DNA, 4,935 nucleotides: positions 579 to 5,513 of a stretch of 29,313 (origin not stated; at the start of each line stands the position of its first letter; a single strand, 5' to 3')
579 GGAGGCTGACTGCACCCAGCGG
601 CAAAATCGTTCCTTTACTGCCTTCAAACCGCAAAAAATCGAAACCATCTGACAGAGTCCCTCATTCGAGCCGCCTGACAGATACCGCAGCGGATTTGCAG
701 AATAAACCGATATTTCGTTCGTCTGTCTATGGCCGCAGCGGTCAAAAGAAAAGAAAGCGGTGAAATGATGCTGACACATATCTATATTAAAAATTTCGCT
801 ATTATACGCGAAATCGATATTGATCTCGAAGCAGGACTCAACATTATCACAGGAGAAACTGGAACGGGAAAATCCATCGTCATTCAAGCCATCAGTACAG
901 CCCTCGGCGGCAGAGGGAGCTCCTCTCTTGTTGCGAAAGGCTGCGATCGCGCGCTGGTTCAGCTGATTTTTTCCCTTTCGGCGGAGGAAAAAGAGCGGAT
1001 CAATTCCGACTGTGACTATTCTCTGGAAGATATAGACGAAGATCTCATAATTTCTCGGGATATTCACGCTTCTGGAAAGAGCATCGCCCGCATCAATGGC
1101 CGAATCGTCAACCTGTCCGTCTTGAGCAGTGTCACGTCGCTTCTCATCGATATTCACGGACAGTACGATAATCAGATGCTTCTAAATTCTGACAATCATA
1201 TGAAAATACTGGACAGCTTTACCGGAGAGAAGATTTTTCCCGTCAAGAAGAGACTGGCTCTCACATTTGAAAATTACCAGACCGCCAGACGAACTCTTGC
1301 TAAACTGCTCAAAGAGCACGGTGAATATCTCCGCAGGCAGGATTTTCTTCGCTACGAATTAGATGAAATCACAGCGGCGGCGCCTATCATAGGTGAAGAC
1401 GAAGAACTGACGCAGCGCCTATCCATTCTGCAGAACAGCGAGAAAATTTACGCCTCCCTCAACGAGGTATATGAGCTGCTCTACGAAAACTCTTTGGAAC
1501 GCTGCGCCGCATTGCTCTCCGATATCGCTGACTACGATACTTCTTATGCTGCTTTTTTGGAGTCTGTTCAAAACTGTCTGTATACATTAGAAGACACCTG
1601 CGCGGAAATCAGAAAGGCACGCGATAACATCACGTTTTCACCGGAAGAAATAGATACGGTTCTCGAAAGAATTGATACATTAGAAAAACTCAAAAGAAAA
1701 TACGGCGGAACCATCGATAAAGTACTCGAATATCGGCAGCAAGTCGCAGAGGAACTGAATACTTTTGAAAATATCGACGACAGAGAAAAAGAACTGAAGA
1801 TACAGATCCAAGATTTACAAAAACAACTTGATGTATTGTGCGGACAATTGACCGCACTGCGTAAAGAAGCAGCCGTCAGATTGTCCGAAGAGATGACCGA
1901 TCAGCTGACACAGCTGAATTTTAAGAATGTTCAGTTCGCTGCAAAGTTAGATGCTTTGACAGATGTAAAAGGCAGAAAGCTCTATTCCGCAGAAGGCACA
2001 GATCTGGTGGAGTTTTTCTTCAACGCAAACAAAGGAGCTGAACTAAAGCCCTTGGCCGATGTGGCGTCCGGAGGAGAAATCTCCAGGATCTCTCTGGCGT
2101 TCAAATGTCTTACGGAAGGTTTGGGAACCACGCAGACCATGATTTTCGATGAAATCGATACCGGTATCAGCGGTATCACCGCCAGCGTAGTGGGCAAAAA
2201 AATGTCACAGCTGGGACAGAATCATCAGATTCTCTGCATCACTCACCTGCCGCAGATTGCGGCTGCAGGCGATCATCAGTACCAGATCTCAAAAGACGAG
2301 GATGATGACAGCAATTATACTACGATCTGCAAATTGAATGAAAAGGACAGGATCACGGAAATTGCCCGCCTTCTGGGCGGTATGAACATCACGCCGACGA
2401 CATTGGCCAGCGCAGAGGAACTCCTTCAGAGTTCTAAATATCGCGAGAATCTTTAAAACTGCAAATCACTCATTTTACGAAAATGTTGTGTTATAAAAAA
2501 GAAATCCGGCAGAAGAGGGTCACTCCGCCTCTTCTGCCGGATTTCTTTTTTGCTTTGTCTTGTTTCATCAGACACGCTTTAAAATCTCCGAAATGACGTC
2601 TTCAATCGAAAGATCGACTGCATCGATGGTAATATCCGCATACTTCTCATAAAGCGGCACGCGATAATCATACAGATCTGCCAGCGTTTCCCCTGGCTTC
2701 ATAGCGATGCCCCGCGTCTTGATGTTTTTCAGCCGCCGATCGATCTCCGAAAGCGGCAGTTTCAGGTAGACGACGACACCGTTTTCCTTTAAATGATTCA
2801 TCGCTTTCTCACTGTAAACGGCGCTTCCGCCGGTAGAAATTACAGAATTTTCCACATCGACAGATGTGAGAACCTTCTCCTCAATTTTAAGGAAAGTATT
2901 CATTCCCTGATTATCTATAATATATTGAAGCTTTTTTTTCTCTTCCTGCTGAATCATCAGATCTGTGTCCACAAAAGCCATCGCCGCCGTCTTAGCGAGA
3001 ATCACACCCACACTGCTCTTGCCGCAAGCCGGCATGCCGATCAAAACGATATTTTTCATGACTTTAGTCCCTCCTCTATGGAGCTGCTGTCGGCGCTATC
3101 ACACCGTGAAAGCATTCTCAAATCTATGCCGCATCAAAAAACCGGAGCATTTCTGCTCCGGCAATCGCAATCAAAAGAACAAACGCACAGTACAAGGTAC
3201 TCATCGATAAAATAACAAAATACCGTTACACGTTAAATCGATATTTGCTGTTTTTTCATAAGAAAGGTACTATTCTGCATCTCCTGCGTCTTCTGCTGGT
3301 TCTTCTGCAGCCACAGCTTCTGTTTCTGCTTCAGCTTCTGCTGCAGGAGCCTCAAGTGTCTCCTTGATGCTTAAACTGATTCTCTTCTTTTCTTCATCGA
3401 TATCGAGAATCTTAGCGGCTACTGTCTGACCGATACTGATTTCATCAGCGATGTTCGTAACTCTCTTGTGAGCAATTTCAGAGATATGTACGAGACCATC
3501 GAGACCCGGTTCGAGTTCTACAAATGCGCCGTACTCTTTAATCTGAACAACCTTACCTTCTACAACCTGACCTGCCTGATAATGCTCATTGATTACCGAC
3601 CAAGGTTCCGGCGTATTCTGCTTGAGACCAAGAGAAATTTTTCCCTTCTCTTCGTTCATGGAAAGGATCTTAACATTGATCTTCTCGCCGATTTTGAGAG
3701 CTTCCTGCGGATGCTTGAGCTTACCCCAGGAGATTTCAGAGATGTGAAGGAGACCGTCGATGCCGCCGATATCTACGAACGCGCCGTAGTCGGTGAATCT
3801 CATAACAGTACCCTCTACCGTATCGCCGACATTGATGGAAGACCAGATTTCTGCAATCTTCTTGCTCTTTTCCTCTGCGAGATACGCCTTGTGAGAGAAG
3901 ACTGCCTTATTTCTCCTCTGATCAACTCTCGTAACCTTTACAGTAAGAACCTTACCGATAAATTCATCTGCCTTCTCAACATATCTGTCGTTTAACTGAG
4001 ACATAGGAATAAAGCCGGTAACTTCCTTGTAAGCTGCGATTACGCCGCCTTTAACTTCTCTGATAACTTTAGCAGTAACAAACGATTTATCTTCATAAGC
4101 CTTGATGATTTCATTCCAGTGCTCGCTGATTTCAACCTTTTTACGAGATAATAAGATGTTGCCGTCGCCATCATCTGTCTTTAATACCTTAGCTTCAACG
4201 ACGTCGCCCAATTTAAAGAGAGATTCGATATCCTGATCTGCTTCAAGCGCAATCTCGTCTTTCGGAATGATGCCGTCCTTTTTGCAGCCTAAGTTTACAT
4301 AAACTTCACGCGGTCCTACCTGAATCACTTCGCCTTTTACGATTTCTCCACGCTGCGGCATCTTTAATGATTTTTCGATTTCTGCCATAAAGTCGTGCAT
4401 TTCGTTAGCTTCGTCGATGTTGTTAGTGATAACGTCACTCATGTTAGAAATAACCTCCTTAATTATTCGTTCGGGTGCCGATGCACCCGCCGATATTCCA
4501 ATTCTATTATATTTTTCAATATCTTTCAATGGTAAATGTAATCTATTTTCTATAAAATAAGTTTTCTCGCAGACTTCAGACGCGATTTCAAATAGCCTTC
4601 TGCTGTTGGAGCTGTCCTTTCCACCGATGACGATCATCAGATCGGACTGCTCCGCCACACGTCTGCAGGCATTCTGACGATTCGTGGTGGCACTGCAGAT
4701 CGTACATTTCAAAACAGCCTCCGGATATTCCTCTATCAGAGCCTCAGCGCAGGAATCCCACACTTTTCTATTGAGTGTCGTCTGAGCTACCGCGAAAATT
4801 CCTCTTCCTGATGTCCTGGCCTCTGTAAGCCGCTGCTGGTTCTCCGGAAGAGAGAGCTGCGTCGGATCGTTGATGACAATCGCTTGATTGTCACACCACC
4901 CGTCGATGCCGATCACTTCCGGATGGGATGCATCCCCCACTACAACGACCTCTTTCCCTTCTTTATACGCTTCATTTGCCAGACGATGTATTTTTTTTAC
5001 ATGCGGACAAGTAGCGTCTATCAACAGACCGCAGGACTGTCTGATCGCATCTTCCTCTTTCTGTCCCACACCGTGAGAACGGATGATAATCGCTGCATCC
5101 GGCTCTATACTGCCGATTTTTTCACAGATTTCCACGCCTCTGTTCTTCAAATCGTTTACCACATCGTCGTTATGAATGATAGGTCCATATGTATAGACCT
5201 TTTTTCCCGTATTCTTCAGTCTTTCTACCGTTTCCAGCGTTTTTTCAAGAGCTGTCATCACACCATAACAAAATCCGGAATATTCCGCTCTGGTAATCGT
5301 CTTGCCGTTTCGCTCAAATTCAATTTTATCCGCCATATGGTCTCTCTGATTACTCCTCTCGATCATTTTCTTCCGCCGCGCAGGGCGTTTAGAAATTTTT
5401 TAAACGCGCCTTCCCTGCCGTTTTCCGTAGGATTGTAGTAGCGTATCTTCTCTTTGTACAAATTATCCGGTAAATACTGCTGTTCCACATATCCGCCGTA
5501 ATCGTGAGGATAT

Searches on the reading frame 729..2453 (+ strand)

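Call 83: search_protein_families(library=pfam, proteins=[window:729-2453:+], max_evalue=0.00001)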
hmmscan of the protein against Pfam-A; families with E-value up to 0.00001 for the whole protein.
window:729-2453:+ (575 aa): 2 families
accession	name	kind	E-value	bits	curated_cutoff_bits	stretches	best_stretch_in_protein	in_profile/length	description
PF02463.25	SMC_N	-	5.2e-17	62.4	40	1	14-525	1-216/220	RecF/RecN/SMC N terminal domain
PF13476.12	AAA_23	-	1.6e-15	58.8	27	1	18-247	2-196/201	AAA domain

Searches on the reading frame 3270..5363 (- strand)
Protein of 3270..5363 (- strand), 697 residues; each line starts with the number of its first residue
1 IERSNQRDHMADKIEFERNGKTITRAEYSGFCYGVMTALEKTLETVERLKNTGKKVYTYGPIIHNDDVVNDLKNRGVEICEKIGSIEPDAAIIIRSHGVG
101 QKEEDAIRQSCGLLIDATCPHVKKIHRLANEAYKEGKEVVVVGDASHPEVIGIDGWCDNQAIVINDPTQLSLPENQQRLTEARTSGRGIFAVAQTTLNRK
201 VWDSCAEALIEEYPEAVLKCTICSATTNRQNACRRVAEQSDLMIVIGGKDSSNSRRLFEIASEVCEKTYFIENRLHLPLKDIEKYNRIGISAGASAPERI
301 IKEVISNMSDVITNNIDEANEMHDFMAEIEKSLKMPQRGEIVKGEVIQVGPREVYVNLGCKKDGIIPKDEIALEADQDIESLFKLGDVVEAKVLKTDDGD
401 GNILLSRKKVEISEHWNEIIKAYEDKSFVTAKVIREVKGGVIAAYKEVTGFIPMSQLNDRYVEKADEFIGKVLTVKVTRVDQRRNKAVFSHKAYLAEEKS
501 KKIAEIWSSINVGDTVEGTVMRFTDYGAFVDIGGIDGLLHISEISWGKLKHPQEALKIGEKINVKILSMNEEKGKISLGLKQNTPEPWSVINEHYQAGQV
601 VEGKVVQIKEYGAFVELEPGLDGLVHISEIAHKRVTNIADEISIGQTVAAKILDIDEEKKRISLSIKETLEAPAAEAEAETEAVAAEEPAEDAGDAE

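Call 83: search_protein_families(library=pfam, proteins=[window:3270-5363:-], max_evalue=0.00001)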
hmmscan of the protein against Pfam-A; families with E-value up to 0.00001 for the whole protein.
window:3270-5363:- (697 aa): 4 families
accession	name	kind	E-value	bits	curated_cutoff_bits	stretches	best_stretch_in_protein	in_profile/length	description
PF02401.23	LYTB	-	1.3e-85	287.3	24.5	1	23-308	1-266/267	LytB protein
PF00575.29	S1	-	1.8e-65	217.7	22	4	596-667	3-74/74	S1 RNA binding domain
PF23459.1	S1_RRP5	-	4.6e-19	69.2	27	1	595-665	1-71/72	RRP5 S1 domain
PF21710.3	Spt6_S1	-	1e-13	51.8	27.5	1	594-668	13-88/91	Spt6, S1/OB domain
